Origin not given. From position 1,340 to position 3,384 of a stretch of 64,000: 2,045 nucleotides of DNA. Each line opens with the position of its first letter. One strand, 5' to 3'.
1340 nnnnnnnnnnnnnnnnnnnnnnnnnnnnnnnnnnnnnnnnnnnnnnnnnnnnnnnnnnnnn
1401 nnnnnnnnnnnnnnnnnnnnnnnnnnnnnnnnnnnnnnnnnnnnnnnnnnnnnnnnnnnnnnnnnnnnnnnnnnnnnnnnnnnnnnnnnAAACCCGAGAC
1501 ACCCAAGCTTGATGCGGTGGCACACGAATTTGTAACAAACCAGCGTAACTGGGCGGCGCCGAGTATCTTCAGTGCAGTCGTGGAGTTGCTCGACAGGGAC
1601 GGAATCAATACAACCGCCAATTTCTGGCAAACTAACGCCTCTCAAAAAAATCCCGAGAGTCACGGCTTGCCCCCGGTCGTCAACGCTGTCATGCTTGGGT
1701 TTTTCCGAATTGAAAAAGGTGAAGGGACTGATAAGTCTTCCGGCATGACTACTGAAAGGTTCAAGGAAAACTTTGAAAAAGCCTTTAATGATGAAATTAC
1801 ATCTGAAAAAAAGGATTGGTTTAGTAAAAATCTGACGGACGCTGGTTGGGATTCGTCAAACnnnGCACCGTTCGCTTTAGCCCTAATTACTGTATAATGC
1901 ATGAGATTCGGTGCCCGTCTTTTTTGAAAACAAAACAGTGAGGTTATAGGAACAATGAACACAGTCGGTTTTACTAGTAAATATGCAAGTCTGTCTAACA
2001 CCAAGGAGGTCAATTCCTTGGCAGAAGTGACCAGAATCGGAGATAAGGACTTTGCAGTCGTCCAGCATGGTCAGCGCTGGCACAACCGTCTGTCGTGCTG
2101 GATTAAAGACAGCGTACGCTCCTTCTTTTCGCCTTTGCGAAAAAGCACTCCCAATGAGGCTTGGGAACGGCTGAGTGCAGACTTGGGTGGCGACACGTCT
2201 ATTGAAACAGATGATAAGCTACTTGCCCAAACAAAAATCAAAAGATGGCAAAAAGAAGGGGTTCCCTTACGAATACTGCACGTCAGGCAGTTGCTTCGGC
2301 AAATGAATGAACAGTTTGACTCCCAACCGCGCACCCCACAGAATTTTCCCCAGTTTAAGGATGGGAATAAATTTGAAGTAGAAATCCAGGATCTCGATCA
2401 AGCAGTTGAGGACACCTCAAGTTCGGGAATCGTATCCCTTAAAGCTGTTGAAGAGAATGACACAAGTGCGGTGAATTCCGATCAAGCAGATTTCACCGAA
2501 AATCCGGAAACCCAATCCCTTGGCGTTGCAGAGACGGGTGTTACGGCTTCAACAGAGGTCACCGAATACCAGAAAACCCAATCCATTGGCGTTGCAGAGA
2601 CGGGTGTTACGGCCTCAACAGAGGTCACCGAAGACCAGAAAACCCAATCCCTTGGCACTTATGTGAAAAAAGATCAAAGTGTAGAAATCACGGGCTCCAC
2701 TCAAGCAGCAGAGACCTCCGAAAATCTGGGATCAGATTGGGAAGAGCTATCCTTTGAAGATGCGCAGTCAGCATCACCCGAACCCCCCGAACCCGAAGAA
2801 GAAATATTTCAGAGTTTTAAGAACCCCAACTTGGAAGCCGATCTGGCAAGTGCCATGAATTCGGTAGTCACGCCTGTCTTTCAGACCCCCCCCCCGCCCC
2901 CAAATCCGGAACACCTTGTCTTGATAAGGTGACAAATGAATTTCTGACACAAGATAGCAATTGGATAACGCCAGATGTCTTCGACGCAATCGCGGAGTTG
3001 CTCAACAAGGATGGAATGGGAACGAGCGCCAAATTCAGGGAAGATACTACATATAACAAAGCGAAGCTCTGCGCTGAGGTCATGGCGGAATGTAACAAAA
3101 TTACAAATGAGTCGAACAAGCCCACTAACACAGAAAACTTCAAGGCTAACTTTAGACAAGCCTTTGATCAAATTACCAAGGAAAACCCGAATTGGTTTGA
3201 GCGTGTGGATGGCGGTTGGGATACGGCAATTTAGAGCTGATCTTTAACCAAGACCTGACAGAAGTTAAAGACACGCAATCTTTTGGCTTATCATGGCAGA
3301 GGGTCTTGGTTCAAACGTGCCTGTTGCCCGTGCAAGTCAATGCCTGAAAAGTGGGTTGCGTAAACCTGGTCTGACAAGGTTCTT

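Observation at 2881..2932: C10-G-C5 homopolymeric tract sits exactly at the frameshift that splits family copy 3. It is a candidate slipped-strand phase-variation switch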

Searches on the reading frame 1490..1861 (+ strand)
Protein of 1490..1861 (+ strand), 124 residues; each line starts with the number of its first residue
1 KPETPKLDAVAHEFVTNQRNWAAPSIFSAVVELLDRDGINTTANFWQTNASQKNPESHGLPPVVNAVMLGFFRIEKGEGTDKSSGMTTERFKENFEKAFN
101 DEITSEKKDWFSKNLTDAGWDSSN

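Call 67: predict_structure(alignment_id=A5)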
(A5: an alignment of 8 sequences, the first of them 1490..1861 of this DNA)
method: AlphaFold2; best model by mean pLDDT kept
length: 124 residues; sequences in the alignment: 8
mean_pLDDT: 76.1   pTM: 0.72
mean pLDDT of the five models: 76.1, 72.1, 71.1, 70.4, 68.7
residues with pLDDT >= 90: 30; 70-90: 57; 50-70: 27; < 50: 10
segments of 3 or more residues with pLDDT < 50: 117-124
pLDDT, mean of each block of 10 residues (from residue 1): 87 86 87 86 77 57 86 77 74 92 67 53 38
secondary structure, 60 per line:
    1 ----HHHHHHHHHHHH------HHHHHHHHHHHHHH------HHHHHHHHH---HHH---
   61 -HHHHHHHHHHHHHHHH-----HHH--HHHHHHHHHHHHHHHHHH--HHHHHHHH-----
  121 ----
elements in order: H5-16 H23-36 H43-51 H62-77 H88-105 H108-115

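Call 69: fold_search(model_id=the predicted structure, library=pdb)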
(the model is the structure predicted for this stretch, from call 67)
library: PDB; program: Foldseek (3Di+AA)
matches with E <= 10: 259; with E <= 0.001: 0
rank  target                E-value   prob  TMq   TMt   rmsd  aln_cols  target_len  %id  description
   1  2lig_A                7.8e-01  0.10  0.20  0.17  12.3       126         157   10  THREE-DIMENSIONAL STRUCTURES OF THE LIGAND-BINDING DOMAIN OF THE BACTERIAL ASPARTATE RECEPTOR WITH AND WITHOUT A LIGAN (released 1995-09-15)
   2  9ca7_G                1.1e+00  0.30  0.26  0.09  11.3        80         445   11  Cryo-EM structure of human SRCAP-nucleosome complex in the fully-engaged state (composite structure) (released 2025-06-18)
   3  9ca7_E                1.1e+00  0.28  0.26  0.09  12.0        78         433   12  Cryo-EM structure of human SRCAP-nucleosome complex in the fully-engaged state (composite structure) (released 2025-06-18)
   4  8xvg_C                1.4e+00  0.23  0.26  0.09  11.8        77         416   12  Structure of human NuA4/TIP60 complex (released 2024-07-24)
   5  8oo7_D                1.4e+00  0.23  0.26  0.09  12.1        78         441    6  CryoEM Structure INO80core Hexasome complex composite model state1 (released 2023-07-26)
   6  8oo7_F                1.6e+00  0.20  0.26  0.09  12.1        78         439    6  CryoEM Structure INO80core Hexasome complex composite model state1 (released 2023-07-26)
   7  6hhe                  1.7e+00  0.12  0.23  0.24  13.3       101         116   12  Crystal structure of the medfly Odorant Binding Protein CcapOBP22/CcapOBP69a (released 2018-12-26)
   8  8vl8_E                1.7e+00  0.08  0.20  0.18  12.5       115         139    8  Salmonella enterica Typhimurium taxis to serine and repellents (Tsr) ligand-binding domain with L-Ser, pH 7 (released 2024-04-03)
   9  5mp9_J                1.9e+00  0.16  0.27  0.11  13.4        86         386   14  26S proteasome in presence of ATP (s1) (released 2017-03-08)
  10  9cac_E                1.9e+00  0.16  0.25  0.09  12.2        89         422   11  Cryo-EM structure of the RuvBL lobe of the native human TIP60 complex (composite structure) (released 2025-06-18)
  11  6k0r_C                2.0e+00  0.16  0.25  0.12  12.1        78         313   12  Ruvbl1-Ruvbl2 with truncated domain II in complex with phosphorylated Cordycepin (released 2020-05-06)
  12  8vl8_A                2.0e+00  0.07  0.19  0.18  12.3       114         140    8  Salmonella enterica Typhimurium taxis to serine and repellents (Tsr) ligand-binding domain with L-Ser, pH 7 (released 2024-04-03)
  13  5dbo_A                2.1e+00  0.11  0.25  0.12  16.5       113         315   14  Crystal structure of the tetrameric eIF2B-beta2-delta2 complex from C. thermophilum (released 2015-10-07)
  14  9c57_C                2.3e+00  0.20  0.26  0.09  11.3        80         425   11  Reconstituted P400 Subcomplex of the human TIP60 complex (released 2024-08-21)
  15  9b1d_H                2.3e+00  0.16  0.26  0.09  11.9        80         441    6  Cryo-EM structure of native SWR1 bound to DNA (composite structure) (released 2024-10-09)
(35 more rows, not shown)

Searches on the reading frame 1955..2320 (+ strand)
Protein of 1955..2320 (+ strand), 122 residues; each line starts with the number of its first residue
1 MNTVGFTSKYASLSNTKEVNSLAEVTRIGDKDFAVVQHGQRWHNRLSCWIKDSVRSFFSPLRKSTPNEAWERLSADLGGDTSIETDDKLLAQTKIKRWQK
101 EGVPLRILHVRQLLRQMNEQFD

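Call 18: find_related_loci(query=A2, collection=genome_contigs, flank=10000)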
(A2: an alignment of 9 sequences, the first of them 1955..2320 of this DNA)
Query A2 (122 aa) in genome_contigs; peptide patterns used: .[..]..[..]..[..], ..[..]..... (x = any residue, [..] = any of these).
86 stretches matched a pattern; 4 encode a relative of the query (tblastn E <= 1e-3); 3 distinct loci.
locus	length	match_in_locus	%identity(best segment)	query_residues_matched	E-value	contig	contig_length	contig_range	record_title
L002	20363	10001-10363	69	1-121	3e-57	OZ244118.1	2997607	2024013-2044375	MAG: uncultured candidatus Porisulfidus sp. isolate f8cba6c3-7e1b-4da5-9e71-6b9c0636047c genome assembly, chromosome: 1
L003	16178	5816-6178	71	1-121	1e-55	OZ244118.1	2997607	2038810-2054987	MAG: uncultured candidatus Porisulfidus sp. isolate f8cba6c3-7e1b-4da5-9e71-6b9c0636047c genome assembly, chromosome: 1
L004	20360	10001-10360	63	1-119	2e-50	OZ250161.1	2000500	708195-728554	MAG: Candidatus Oxydemutatoraceae bacterium isolate 015c906c-e0ae-4d54-8754-c1d5b881ab2f genome assembly, chromosome: 1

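Call 19: find_related_loci(query=A2, collection=metagenome_contigs, flank=10000)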
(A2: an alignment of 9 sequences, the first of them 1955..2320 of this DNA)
Query A2 (122 aa) in metagenome_contigs; peptide patterns used: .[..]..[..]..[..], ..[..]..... (x = any residue, [..] = any of these).
92 stretches matched a pattern, but none encodes a relative of the query by tblastn (E <= 1e-3).

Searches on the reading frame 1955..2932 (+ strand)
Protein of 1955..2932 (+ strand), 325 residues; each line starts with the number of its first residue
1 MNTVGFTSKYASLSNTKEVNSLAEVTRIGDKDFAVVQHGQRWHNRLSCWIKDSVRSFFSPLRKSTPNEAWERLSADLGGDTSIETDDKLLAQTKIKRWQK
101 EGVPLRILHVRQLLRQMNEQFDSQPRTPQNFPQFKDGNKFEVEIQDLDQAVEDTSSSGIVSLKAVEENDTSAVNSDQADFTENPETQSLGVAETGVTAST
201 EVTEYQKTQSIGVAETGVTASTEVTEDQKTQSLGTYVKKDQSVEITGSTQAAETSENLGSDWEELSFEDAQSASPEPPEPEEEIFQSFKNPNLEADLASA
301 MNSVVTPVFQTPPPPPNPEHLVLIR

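Call 8: search_protein_families(library=pfam, proteins=[window:1955-2932:+], max_evalue=1)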
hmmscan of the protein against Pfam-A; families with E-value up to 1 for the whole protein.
window:1955-2932:+ (325 aa): 0 families

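Call 11: find_encoding_contigs(protein=window:1955-2932:+, flank=3000, max_places=10)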
Protein window:1955-2932:+ (325 aa): no gene with exactly this product is on record in the collection.

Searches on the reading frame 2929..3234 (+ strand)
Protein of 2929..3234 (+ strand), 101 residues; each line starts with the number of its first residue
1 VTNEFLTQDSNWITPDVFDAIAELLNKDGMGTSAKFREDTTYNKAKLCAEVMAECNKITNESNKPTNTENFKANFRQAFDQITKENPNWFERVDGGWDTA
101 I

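Call 8: search_protein_families(library=pfam, proteins=[window:2929-3234:+], max_evalue=1)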
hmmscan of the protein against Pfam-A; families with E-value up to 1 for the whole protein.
window:2929-3234:+ (101 aa): 1 family
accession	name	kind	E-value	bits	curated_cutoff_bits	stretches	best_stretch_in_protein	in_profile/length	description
PF13125.11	DUF3958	-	0.04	14.7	26.3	0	16-69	43-97/107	Protein of unknown function (DUF3958)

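Call 26: list_cluster_members(proteins=[P0001, P0003, window:2929-3231:+, P0002, P0005])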
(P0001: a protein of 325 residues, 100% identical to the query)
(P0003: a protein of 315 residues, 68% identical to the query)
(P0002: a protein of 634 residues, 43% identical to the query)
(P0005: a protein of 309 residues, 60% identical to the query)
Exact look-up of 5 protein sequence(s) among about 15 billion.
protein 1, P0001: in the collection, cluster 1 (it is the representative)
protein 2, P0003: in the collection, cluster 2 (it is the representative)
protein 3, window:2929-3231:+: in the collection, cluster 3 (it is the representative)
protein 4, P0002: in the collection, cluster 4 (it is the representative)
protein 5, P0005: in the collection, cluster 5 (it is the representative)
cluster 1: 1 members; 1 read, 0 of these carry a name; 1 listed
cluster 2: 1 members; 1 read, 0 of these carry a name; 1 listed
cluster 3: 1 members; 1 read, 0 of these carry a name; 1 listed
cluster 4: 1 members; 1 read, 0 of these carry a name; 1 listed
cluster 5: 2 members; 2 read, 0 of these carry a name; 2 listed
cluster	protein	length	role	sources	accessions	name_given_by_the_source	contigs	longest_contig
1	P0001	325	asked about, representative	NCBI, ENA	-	-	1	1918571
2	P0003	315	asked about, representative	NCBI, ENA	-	-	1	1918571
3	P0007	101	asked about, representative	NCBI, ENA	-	-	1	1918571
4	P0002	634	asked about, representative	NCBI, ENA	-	-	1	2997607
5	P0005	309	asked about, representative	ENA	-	-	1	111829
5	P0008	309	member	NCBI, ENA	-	-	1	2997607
